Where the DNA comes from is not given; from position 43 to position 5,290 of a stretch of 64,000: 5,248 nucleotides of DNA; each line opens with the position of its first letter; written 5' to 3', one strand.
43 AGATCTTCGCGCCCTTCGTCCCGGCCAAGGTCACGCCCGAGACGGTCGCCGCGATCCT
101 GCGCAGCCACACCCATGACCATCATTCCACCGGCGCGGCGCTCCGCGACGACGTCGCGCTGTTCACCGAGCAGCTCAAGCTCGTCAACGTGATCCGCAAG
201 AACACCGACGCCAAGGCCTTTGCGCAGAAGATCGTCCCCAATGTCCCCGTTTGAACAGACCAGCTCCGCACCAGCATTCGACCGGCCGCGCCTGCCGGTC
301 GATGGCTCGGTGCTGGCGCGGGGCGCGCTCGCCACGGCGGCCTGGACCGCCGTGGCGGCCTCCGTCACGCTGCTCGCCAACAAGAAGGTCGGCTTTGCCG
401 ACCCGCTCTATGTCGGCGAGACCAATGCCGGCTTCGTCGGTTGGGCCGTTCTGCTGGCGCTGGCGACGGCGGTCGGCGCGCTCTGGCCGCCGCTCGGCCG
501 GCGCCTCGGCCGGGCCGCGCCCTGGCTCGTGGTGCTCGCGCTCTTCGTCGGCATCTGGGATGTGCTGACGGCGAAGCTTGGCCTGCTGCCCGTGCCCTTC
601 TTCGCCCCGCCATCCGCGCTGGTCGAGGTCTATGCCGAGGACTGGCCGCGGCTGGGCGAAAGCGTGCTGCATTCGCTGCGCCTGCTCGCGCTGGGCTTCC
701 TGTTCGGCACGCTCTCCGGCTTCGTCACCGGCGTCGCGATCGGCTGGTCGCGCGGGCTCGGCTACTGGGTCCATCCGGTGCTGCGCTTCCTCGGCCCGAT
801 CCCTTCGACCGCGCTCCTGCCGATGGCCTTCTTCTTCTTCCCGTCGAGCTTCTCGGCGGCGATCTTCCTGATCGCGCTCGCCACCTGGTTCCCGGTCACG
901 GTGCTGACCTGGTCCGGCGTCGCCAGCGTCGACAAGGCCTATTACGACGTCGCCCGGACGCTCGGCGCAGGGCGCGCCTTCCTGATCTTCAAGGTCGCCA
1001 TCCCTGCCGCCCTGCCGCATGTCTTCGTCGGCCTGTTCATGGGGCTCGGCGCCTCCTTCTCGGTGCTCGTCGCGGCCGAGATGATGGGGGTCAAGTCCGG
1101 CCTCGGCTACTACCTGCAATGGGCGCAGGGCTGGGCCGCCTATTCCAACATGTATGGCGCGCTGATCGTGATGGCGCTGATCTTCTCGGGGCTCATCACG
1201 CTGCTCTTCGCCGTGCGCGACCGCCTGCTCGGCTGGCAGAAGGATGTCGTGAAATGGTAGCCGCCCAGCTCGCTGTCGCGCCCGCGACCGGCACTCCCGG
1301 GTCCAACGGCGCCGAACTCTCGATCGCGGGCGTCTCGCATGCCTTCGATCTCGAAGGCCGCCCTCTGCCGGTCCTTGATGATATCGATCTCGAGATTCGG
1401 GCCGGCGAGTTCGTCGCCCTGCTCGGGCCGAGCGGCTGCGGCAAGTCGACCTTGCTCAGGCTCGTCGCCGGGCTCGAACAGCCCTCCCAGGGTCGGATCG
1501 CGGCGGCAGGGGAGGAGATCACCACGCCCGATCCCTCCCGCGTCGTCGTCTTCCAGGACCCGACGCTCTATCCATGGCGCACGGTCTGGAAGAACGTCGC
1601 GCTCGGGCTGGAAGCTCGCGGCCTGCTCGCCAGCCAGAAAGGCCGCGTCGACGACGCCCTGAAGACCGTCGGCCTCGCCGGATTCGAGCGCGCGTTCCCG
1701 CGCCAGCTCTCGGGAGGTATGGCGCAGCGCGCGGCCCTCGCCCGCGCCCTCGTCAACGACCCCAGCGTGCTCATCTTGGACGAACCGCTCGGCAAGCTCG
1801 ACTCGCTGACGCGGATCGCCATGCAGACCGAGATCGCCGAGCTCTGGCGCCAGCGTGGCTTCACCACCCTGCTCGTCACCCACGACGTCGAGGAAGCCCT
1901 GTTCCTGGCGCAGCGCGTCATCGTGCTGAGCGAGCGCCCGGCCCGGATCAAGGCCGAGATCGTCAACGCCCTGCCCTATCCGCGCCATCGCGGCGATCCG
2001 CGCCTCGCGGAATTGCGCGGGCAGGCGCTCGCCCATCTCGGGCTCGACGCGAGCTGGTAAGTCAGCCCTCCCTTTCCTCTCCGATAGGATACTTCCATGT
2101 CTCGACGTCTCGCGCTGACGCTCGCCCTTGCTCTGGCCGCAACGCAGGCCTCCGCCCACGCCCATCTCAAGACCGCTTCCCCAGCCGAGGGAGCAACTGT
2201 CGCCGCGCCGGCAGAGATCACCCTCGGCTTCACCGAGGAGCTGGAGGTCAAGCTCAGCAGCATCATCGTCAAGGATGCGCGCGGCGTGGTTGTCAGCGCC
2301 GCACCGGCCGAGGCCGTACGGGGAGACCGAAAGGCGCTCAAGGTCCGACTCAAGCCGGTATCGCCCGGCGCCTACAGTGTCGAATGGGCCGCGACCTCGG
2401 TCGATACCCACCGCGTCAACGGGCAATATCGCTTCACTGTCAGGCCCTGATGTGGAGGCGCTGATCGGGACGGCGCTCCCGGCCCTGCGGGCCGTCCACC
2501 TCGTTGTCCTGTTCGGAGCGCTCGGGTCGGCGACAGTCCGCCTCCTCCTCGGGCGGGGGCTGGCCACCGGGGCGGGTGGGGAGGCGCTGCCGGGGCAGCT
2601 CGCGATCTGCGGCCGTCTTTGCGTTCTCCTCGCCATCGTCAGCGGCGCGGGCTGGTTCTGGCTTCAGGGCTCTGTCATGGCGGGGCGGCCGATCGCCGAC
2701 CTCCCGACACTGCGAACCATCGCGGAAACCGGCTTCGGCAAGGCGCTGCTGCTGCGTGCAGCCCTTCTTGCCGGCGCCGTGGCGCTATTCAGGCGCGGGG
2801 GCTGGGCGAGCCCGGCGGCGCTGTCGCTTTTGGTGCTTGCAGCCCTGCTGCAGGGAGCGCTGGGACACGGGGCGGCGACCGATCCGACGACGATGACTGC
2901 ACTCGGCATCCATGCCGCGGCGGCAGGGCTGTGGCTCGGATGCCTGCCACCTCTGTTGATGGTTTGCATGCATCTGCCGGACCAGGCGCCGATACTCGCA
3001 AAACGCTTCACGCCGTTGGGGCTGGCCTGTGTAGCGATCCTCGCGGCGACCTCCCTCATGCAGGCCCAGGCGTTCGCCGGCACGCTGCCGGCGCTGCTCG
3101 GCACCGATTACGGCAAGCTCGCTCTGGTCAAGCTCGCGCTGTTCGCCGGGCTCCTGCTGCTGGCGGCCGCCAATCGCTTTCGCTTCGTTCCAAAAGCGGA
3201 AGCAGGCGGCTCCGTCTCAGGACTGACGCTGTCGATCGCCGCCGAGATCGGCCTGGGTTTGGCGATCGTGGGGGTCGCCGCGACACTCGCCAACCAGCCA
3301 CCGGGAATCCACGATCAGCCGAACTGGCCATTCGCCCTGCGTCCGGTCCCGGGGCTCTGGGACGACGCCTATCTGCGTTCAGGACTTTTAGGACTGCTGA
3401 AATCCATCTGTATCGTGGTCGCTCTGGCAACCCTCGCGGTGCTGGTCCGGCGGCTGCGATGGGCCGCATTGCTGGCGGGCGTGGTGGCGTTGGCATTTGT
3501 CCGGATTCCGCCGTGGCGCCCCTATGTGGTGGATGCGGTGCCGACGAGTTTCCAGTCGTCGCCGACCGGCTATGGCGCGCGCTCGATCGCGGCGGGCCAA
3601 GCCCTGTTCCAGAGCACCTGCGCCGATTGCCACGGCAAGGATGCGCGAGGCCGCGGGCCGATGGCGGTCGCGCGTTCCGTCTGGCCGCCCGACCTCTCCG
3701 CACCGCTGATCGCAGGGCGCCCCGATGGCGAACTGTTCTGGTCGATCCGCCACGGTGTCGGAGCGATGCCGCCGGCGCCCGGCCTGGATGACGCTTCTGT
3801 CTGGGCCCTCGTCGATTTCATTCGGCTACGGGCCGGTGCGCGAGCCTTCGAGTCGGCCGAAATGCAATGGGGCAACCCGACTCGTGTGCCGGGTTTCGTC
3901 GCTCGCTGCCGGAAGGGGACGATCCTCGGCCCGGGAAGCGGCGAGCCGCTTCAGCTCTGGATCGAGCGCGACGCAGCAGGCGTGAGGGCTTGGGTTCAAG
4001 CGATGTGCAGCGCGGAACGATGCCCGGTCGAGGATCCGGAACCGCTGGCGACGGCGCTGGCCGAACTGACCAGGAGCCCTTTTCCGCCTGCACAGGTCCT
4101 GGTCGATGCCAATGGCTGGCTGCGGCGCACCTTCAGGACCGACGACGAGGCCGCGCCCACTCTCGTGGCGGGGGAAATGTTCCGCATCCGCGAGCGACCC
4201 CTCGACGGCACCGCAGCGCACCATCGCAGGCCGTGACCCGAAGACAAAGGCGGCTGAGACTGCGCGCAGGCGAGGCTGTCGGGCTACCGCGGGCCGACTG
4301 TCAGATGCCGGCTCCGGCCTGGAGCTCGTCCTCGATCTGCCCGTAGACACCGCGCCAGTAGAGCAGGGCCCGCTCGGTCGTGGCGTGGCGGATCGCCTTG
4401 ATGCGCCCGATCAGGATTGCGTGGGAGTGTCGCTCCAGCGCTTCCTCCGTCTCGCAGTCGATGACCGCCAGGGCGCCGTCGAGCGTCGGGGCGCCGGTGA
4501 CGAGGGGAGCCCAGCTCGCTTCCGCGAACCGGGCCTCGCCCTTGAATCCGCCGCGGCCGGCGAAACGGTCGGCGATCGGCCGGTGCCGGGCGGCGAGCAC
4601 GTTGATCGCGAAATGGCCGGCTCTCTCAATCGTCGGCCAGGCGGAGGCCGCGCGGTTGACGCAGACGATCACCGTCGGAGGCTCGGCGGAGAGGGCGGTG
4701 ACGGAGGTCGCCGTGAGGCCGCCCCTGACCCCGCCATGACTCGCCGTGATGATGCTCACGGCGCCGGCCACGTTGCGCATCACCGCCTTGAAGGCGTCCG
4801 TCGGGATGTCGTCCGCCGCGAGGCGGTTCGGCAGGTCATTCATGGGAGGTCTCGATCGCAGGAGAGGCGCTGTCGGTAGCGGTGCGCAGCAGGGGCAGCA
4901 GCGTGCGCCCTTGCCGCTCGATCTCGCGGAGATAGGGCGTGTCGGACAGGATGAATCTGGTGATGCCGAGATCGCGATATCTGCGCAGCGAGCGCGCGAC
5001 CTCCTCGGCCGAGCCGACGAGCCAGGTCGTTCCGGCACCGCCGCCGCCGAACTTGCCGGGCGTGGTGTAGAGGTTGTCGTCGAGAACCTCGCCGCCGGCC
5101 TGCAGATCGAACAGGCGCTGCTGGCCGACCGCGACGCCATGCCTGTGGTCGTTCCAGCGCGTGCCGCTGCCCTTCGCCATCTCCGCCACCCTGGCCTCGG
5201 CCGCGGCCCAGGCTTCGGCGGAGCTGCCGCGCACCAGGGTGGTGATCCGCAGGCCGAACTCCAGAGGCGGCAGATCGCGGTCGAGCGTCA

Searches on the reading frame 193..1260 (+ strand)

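Call 32: search_protein_families(library=pfam, max_evalue=0.01, proteins=[window:193-1260:+])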
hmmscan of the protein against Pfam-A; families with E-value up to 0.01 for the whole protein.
window:193-1260:+ (355 aa): 1 family
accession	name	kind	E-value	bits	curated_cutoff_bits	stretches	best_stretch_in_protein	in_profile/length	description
PF00528.27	BPD_transp_1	-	1.1e-19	71.3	26.4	1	176-344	1-177/184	Binding-protein-dependent transport system inner membrane component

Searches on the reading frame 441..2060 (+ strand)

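Call 49: search_protein_families(library=pfam, max_evalue=0.0001, proteins=[window:441-2060:+])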
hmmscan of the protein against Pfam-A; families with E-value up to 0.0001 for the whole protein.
window:441-2060:+ (539 aa): 2 families
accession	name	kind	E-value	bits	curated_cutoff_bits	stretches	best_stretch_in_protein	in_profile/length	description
PF00005.33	ABC_tran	-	2.5e-34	119.3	25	1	312-450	1-136/137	ABC transporter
PF13401.12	AAA_22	-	9.6e-05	23.1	27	0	323-448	6-92/130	AAA domain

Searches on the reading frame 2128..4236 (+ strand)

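Call 49: search_protein_families(library=pfam, max_evalue=0.0001, proteins=[window:2128-4236:+])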
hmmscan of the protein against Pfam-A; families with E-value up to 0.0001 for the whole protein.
window:2128-4236:+ (702 aa): 3 families
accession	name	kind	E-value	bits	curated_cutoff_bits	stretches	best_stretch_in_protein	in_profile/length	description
PF05425.18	CopD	-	9.7e-18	64.9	32.1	1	291-387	4-105/105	Copper resistance protein D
PF13442.11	Cytochrome_CBB3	-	2.2e-14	53.9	27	1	487-565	3-68/68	Cytochrome C oxidase, cbb3-type, subunit III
PF00034.26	Cytochrom_C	-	8.9e-08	33.8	21.3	1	487-566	1-87/90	Cytochrome c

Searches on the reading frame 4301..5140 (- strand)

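Call 49: search_protein_families(library=pfam, max_evalue=0.0001, proteins=[window:4301-5140:-])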
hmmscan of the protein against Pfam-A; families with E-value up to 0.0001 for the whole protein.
window:4301-5140:- (279 aa): 1 family
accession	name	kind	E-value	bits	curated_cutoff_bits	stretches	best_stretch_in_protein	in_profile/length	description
PF01613.24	Flavin_Reduct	-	4.2e-38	131.3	27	1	121-269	1-152/153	Flavin reductase like domain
